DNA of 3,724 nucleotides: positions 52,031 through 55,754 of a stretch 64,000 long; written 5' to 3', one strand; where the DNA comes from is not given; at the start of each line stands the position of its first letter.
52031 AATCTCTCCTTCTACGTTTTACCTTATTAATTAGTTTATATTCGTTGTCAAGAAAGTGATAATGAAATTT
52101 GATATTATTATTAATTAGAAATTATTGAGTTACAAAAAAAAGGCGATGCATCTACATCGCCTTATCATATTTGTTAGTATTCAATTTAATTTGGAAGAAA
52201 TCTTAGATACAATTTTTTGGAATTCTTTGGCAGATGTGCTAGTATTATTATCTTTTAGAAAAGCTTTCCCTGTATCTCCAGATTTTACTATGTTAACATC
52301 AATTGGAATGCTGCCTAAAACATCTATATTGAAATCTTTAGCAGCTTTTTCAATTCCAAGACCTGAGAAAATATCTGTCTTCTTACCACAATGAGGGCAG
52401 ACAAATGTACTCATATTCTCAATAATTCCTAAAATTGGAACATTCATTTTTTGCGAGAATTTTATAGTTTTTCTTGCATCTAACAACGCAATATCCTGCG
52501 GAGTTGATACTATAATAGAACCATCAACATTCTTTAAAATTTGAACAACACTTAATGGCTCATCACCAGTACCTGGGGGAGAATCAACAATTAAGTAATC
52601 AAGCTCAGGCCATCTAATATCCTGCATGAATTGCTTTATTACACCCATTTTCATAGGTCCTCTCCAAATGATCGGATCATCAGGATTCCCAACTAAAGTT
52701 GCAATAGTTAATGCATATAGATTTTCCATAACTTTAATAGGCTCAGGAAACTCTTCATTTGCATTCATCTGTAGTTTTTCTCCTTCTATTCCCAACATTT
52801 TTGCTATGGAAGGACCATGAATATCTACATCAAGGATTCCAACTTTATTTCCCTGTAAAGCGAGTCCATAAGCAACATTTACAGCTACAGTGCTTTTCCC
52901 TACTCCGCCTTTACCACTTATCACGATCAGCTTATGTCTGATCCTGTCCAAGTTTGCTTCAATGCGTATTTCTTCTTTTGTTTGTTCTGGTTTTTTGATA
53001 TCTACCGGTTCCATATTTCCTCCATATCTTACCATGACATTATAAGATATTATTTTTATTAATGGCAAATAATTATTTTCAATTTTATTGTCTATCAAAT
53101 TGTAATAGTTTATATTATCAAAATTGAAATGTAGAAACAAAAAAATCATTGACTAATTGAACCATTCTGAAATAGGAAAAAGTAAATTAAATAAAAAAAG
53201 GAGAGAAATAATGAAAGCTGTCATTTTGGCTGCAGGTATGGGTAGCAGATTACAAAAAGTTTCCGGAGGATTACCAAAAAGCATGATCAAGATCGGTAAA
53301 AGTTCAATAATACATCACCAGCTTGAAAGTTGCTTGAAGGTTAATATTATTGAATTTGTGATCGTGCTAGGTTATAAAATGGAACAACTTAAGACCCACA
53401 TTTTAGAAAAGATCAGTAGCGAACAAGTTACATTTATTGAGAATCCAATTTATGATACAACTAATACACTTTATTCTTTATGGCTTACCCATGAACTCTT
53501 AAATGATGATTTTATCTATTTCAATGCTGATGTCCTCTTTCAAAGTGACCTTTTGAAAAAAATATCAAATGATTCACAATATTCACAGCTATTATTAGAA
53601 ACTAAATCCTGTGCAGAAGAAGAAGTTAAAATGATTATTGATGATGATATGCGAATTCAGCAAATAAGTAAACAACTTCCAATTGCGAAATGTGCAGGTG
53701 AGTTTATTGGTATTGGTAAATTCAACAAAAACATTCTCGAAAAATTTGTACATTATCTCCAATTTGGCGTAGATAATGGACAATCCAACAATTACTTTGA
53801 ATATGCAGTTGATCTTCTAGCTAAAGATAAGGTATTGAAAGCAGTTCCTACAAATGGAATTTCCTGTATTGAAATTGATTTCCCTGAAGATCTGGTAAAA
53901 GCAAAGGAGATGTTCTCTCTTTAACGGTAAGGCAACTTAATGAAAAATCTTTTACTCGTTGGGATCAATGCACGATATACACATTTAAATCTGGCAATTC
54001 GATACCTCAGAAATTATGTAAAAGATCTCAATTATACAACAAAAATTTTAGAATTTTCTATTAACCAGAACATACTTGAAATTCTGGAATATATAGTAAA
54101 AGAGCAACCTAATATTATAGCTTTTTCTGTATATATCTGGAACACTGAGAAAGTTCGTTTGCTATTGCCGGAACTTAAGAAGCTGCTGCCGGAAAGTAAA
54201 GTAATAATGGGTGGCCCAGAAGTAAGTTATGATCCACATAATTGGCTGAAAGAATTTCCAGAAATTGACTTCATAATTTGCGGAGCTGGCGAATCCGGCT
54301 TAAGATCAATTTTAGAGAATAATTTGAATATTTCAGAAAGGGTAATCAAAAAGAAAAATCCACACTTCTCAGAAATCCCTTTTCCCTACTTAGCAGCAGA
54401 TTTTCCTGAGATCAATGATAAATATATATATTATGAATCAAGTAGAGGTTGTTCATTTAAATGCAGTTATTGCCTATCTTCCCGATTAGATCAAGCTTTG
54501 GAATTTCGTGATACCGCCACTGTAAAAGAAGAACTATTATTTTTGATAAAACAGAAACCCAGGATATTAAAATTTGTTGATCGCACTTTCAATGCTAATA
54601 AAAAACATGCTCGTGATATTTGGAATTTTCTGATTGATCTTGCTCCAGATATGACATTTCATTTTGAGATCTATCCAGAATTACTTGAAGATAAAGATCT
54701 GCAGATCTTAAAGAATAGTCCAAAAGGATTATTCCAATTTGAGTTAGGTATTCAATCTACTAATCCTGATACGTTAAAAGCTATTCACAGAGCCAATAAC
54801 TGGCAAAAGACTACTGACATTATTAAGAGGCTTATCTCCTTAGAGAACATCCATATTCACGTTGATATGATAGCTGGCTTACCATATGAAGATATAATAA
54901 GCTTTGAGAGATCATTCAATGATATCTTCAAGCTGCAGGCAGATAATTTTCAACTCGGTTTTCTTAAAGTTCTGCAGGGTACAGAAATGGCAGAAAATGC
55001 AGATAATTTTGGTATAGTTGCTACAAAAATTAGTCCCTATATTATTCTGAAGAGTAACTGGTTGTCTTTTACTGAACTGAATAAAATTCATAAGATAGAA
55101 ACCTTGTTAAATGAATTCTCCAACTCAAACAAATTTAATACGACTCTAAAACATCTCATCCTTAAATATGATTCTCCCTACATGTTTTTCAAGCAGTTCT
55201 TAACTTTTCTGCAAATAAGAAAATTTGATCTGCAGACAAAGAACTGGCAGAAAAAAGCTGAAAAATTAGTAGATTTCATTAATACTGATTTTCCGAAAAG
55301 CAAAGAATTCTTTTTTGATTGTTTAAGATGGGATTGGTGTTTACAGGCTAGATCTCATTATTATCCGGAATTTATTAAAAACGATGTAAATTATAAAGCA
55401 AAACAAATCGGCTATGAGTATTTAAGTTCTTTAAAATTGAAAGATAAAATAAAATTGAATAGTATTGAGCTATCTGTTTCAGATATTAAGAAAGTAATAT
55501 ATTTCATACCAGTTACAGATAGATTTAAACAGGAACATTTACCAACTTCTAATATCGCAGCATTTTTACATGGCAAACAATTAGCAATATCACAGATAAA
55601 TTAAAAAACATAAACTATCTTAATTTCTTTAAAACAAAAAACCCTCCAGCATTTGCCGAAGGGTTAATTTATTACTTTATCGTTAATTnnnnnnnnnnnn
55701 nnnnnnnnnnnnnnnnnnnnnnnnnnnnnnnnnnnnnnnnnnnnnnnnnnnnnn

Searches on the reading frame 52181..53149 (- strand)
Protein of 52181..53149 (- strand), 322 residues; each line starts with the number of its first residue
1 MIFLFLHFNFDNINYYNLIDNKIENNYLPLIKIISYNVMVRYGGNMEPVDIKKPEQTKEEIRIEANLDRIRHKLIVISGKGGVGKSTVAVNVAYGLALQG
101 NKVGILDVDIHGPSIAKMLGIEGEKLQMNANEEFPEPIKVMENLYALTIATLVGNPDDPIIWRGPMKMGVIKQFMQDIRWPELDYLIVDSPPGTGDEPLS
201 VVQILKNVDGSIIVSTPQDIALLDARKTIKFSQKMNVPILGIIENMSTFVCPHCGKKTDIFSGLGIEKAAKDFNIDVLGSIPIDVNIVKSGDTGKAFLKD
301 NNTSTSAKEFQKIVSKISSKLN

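Call 73: search_protein_families(library=pfam, proteins=[window:52181-53149:-])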
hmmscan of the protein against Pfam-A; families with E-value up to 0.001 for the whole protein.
window:52181-53149:- (322 aa): 9 families
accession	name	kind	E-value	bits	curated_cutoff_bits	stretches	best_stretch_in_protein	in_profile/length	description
PF10609.15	ParA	-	1.1e-95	320.2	27.1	1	70-317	2-245/246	NUBPL iron-transfer P-loop NTPase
PF01656.29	CbiA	-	2.5e-12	47.3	25.4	1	74-295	1-123/125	CobQ/CobB/MinD/ParA nucleotide binding domain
PF13614.12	AAA_31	-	7.1e-11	42.8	27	1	76-229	6-161/177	AAA domain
PF02374.21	ArsA_ATPase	-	6.8e-09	35.8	24.3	1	73-149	2-67/305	Anion-transporting ATPase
PF00142.24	Fer4_NifH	-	5e-08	33.2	25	1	75-119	3-47/271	4Fe-4S iron sulfur cluster binding proteins, NifH/frxC family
PF09140.17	MipZ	-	1.5e-07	31.5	20.7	1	74-124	3-53/262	ATPase MipZ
PF03308.22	MeaB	-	0.00018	21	23.1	1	71-130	32-89/273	Methylmalonyl Co-A mutase-associated GTPase MeaB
PF13481.12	AAA_25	-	0.00035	20.7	27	1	70-103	31-63/195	AAA domain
PF20720.3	nSTAND3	-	0.00075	19.7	27.2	0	71-103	16-48/155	Novel STAND NTPase 3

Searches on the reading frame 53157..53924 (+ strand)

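Call 73: search_protein_families(library=pfam, proteins=[window:53157-53924:+])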
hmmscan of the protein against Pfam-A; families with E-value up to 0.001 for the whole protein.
window:53157-53924:+ (255 aa): 4 families
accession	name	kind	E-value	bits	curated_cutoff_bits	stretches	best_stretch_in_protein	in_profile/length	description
PF00483.29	NTP_transferase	-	3e-13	50.3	21.2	1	20-144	1-129/245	Nucleotidyl transferase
PF12804.13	NTP_transf_3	-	2.2e-09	38.1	27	1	21-138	1-109/160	MobA-like NTP transferase domain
PF20202.4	DUF6564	-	1.9e-06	28.2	25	1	48-140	14-112/230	Domain of unknown function (DUF6564)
PF01128.25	IspD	-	5.2e-05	23.6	27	1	20-84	2-64/221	2-C-methyl-D-erythritol 4-phosphate cytidylyltransferase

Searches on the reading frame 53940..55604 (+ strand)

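Call 73: search_protein_families(library=pfam, proteins=[window:53940-55604:+])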
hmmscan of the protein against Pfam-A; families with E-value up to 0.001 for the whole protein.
window:53940-55604:+ (554 aa): 3 families
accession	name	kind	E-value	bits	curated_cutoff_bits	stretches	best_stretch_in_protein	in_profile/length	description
PF13311.11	DUF4080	-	8.2e-24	85.2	22.9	1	356-489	2-135/188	Protein of unknown function (DUF4080)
PF02310.24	B12-binding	-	3.9e-20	72.3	32.1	1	6-124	3-120/121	B12 binding domain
PF04055.27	Radical_SAM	-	1.5e-16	61.4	29.5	1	166-328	2-165/166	Radical SAM superfamily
